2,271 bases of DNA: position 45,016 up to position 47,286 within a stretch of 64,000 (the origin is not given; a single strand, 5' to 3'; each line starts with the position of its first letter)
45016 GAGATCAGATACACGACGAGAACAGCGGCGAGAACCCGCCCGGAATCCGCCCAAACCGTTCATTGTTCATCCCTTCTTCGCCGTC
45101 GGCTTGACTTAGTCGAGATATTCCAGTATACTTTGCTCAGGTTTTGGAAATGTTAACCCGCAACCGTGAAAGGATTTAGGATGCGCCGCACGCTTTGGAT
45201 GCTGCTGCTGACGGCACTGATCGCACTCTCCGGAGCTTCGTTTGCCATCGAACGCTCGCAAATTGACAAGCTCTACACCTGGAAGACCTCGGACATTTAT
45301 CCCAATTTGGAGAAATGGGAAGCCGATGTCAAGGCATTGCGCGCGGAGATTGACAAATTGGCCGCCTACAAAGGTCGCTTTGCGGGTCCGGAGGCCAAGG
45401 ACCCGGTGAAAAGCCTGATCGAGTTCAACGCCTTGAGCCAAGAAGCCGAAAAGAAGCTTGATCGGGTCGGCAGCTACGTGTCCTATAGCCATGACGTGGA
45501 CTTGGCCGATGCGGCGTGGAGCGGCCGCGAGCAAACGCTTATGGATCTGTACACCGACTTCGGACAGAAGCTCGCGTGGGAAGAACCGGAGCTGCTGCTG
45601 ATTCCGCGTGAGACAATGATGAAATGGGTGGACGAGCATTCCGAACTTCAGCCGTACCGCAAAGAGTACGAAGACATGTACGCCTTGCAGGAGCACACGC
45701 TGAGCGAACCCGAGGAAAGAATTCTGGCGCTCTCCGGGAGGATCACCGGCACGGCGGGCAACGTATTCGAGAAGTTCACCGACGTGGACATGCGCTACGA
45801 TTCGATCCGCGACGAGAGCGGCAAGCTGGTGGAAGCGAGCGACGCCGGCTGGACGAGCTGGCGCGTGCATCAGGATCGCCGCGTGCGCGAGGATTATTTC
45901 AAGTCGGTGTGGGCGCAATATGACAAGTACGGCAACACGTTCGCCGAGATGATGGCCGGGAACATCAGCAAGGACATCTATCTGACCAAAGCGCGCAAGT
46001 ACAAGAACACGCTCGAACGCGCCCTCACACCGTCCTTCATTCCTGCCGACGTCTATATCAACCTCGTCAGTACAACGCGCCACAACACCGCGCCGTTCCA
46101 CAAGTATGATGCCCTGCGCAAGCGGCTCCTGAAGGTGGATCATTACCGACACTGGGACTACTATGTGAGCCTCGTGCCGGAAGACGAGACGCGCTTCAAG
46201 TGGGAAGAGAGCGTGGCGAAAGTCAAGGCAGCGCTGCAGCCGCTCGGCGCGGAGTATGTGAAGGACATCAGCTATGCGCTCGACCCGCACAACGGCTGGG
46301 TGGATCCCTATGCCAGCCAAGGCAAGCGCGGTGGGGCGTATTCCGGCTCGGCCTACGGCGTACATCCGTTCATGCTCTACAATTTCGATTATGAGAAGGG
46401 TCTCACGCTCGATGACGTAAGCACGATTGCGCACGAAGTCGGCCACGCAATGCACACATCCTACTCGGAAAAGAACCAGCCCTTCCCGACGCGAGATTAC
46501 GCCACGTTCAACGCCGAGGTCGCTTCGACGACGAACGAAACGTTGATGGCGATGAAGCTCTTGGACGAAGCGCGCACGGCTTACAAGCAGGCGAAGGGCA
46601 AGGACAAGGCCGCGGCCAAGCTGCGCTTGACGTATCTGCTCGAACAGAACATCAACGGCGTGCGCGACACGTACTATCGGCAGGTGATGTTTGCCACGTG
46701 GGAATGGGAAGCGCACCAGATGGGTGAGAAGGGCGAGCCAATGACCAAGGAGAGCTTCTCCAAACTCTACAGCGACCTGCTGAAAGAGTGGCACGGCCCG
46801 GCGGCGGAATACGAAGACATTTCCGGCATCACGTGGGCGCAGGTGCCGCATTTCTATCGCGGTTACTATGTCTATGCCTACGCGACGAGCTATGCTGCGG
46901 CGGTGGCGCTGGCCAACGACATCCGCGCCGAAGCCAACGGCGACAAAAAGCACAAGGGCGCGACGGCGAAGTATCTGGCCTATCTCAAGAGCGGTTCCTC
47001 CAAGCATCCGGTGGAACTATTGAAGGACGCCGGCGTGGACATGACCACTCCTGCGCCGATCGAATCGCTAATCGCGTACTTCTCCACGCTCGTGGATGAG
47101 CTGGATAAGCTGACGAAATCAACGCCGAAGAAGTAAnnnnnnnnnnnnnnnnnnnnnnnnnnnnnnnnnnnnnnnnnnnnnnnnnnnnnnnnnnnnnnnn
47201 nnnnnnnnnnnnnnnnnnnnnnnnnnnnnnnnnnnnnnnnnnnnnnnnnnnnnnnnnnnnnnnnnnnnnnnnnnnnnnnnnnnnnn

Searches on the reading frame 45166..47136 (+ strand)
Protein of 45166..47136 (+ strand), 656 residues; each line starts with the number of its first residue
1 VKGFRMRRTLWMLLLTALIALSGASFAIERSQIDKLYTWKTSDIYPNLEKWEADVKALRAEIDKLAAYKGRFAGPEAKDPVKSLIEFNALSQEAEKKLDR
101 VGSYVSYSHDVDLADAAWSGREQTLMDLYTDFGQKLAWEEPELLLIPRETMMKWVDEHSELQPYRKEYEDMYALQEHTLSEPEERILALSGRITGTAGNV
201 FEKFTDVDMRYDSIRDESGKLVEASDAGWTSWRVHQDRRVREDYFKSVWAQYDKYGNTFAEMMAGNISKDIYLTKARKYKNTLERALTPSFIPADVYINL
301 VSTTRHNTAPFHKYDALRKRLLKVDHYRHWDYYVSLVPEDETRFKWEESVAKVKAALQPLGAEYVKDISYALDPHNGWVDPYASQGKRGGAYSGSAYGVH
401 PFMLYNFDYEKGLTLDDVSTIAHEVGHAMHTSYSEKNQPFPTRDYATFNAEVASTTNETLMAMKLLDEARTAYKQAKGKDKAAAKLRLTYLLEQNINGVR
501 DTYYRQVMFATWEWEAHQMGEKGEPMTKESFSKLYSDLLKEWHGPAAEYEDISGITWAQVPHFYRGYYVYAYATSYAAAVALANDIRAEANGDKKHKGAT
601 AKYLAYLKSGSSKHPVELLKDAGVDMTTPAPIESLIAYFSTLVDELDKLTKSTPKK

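Call 8: search_protein_families(library=pfam, proteins=[window:45166-47136:+], max_evalue=0.01)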
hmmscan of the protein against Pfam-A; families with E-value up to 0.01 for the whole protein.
window:45166-47136:+ (656 aa): 3 families
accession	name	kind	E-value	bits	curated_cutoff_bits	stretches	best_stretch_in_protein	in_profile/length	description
PF01432.26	Peptidase_M3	-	2.8e-55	188.9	27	1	236-634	6-453/457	Peptidase family M3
PF08439.15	Peptidase_M3_N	-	4.8e-17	62.4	25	1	142-211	1-70/70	Oligopeptidase F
PF05957.18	DUF883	-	0.0075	16.6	25.4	0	50-79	2-31/53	DUF883 N-terminal domain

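Call 36: find_related_loci(query=window:45166-47136:+, collection=metagenome_contigs, flank=6000)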
Query window:45166-47136:+ (656 aa) in metagenome_contigs; peptide patterns used: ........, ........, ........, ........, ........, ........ (x = any residue, [..] = any of these).
21 stretches matched a pattern; 10 encode a relative of the query (tblastn E <= 1e-3); 10 distinct loci.
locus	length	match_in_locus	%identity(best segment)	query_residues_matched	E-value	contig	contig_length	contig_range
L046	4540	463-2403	61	5-653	0e+0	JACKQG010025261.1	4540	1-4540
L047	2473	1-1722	59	87-649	0e+0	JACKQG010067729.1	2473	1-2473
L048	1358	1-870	87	365-656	1e-170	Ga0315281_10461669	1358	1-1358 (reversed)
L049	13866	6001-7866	59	30-651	0e+0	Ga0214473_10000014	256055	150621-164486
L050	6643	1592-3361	33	38-656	3e-96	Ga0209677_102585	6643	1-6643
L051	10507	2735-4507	34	38-656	6e-96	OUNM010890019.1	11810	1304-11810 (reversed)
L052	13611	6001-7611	32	28-584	1e-93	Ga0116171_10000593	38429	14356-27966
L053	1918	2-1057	46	286-653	8e-89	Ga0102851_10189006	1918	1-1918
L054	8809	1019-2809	29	27-650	3e-75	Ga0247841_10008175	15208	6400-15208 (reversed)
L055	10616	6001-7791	29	27-650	3e-74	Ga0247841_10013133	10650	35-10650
